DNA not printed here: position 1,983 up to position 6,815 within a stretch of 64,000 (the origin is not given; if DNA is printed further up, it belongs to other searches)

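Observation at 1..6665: metF / metV-like / mvhD-like / giant HdrL-like operon: an HdrABC-free methylene-THF reductase module with a built-in NAD(P)H (GltD/NfnB-like) entry domain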

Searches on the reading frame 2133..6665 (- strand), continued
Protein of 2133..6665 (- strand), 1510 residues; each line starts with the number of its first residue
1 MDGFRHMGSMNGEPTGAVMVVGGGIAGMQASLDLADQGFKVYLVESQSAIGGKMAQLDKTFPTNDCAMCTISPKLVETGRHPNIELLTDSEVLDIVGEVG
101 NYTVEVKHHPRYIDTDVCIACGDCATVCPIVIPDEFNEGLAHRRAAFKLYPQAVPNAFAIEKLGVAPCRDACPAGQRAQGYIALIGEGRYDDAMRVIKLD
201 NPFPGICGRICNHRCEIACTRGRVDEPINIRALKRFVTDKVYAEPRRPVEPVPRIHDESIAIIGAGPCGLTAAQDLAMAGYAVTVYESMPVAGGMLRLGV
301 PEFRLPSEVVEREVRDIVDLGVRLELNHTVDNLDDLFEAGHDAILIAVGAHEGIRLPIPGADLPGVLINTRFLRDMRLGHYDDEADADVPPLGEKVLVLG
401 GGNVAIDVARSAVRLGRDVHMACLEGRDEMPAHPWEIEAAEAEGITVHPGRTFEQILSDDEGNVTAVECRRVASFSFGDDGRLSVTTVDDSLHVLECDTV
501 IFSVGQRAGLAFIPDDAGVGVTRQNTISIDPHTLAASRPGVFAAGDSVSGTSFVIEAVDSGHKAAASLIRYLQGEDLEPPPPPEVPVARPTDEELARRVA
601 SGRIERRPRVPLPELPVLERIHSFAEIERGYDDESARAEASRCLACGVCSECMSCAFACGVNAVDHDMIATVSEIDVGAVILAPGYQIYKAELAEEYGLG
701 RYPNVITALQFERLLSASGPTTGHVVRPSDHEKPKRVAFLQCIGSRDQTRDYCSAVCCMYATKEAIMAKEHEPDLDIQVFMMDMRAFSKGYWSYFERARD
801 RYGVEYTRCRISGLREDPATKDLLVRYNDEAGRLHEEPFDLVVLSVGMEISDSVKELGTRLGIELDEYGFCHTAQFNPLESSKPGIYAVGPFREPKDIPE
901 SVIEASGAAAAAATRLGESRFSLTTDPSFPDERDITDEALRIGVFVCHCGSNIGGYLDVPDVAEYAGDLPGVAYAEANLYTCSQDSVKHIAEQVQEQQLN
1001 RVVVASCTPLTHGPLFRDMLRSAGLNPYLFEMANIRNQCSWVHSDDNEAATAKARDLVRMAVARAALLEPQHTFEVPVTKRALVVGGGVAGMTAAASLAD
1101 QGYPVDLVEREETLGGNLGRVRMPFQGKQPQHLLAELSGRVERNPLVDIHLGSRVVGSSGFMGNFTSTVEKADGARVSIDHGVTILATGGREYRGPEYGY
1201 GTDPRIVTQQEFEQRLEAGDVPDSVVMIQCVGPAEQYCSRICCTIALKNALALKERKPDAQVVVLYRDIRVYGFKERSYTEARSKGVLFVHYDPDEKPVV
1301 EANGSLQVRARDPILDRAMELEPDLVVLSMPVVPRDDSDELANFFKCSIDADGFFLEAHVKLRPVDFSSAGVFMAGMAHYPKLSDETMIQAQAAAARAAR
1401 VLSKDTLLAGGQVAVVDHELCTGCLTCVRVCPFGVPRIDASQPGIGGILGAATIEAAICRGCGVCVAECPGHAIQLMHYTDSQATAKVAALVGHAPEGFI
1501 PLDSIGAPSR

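Call 42: search_solved_structures(query=window:2133-6665:-, max_evalue=1e-150, show_alignments=1)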
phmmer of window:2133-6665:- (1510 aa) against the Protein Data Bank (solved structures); distinct sequences matched with E-value up to 1e-150: 4.
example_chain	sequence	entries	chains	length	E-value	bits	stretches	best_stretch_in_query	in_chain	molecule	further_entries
5odc_A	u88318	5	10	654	1e-189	636.2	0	649-848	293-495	Heterodisulfide reductase, subunit A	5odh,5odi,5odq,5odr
8rvu_a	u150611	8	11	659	1.2e-175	589.5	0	18-162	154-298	H(2):CoB-CoM heterodisulfide,ferredoxin reductase subunit A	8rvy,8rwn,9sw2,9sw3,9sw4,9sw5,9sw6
8rvv_A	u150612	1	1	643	3.3e-174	584.8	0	18-162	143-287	H(2):CoB-CoM heterodisulfide,ferredoxin reductase subunit A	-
9sfi_A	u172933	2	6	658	1.8e-167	562.4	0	649-922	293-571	CoB--CoM heterodisulfide reductase iron-sulfur subunit A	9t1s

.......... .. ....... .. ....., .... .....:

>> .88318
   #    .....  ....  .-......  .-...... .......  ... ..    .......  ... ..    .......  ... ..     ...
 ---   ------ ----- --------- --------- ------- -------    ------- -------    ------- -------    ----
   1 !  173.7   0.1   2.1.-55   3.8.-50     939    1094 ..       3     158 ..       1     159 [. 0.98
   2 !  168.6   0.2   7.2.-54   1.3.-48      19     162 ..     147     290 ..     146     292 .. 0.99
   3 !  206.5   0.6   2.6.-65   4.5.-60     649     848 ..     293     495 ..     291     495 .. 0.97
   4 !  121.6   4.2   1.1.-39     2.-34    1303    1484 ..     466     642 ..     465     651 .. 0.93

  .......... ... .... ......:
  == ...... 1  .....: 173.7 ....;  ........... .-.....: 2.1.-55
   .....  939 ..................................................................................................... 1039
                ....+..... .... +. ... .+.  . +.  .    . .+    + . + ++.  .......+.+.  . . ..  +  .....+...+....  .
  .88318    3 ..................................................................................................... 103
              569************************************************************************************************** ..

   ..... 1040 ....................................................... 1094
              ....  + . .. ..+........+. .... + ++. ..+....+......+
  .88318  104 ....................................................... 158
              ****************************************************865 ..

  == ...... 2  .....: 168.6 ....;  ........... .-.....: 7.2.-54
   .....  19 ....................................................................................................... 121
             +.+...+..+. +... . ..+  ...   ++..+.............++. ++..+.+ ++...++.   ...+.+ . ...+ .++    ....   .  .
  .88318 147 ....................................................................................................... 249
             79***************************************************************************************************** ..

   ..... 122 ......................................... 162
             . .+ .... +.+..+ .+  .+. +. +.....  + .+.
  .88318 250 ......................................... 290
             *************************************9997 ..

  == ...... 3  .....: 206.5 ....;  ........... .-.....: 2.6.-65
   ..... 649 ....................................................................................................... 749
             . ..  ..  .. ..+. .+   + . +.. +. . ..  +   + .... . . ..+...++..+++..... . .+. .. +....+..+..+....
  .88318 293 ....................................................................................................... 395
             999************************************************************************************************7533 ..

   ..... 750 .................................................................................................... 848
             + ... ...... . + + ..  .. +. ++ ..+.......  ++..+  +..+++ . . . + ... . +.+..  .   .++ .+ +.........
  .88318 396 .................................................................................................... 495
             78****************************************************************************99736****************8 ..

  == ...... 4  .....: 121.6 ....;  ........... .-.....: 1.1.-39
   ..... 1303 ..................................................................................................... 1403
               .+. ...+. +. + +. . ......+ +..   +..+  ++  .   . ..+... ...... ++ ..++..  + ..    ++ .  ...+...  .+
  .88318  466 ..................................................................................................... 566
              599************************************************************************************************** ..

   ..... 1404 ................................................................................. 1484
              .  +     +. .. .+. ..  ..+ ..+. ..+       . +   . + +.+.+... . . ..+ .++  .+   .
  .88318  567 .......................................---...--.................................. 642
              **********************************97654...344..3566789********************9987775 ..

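Call 45: search_protein_families(library=pfam, proteins=[L035:7968-12449:+, L035:6522-7067:+, L035:7064-7945:+, L035:5691-6479:+, L035:14541-15443:+], max_evalue=0.00001)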
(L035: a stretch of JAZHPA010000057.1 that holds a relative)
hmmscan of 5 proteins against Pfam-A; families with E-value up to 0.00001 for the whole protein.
L035:7968-12449:+ (1493 aa): 18 families
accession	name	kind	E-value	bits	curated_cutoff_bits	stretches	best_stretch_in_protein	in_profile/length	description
PF07992.20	Pyr_redox_2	-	2e-59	201.8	26.1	2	263-557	2-291/291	Pyridine nucleotide-disulphide oxidoreductase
PF13450.12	NAD_binding_8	-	4.2e-23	81.8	21.9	2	266-303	1-38/68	NAD(P)-binding Rossmann-like domain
PF00070.33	Pyr_redox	-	5.3e-20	72.2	22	0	393-467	1-79/82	Pyridine nucleotide-disulphide oxidoreductase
PF13738.12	Pyr_redox_3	-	3.6e-18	66.3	30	1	349-541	127-305/305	Pyridine nucleotide-disulphide oxidoreductase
PF12831.13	FAD_oxidored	-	5.2e-18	66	27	1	19-57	2-40/416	FAD dependent oxidoreductase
PF14691.11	Fer4_20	-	1.4e-15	57.5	25.8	1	167-245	30-111/113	Dihydroprymidine dehydrogenase domain II, 4Fe-4S cluster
PF00890.30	FAD_binding_2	-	3.4e-15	56.6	20.4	1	1072-1114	2-41/414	FAD binding domain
PF01266.30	DAO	-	2.8e-14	53.8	27.9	0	1072-1105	2-35/353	FAD dependent oxidoreductase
PF01262.27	AlaDh_PNT_C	-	4.4e-12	46.3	23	0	392-416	29-53/214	Alanine dehydrogenase/PNT, C-terminal domain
PF03486.20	HI0933_like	-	7.2e-12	45.7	50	0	263-298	2-37/244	HI0933-like protein Rossmann domain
PF01494.25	FAD_binding_3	-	2e-09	37.6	22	0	263-302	3-42/349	FAD binding domain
PF01946.23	Thi4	-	4e-09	36.5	26.2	0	263-299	19-56/235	Thi4 family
PF13241.12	NAD_binding_7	-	5.2e-09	37.1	22.1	0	391-428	7-43/104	Putative NAD(P)-binding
PF00037.32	Fer4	-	4.4e-08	33.1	21.1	0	113-131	2-20/24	4Fe-4S binding domain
PF01134.28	GIDA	-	2.8e-07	30.4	22.1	0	19-49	2-32/391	Glucose inhibited division protein A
PF13237.11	Fer4_10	-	7.6e-07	29.4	25.5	1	1421-1467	4-53/53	4Fe-4S dicluster domain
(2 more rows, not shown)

L035:6522-7067:+ (181 aa): 3 families
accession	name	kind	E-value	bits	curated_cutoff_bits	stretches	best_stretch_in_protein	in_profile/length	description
PF13183.11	Fer4_8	-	2.4e-10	41.3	27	1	22-82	3-68/68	4Fe-4S dicluster domain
PF13534.11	Fer4_17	-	1.5e-09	38.7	22.2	1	23-83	1-61/61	4Fe-4S dicluster domain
PF13187.11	Fer4_9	-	1.6e-07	31.6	27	1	23-81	1-50/52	4Fe-4S dicluster domain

L035:7064-7945:+ (293 aa): 1 family
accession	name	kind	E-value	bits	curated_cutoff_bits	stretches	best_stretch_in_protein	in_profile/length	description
PF02754.22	CCG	-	1.9e-25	89.2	20.6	2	4-85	2-85/85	Cysteine-rich domain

L035:5691-6479:+ (262 aa): 1 family
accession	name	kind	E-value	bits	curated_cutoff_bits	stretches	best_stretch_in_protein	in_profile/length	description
PF00809.28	Pterin_bind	-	1.3e-20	74.6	25.5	1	22-227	18-242/244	Pterin binding enzyme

L035:14541-15443:+ (300 aa): 0 families
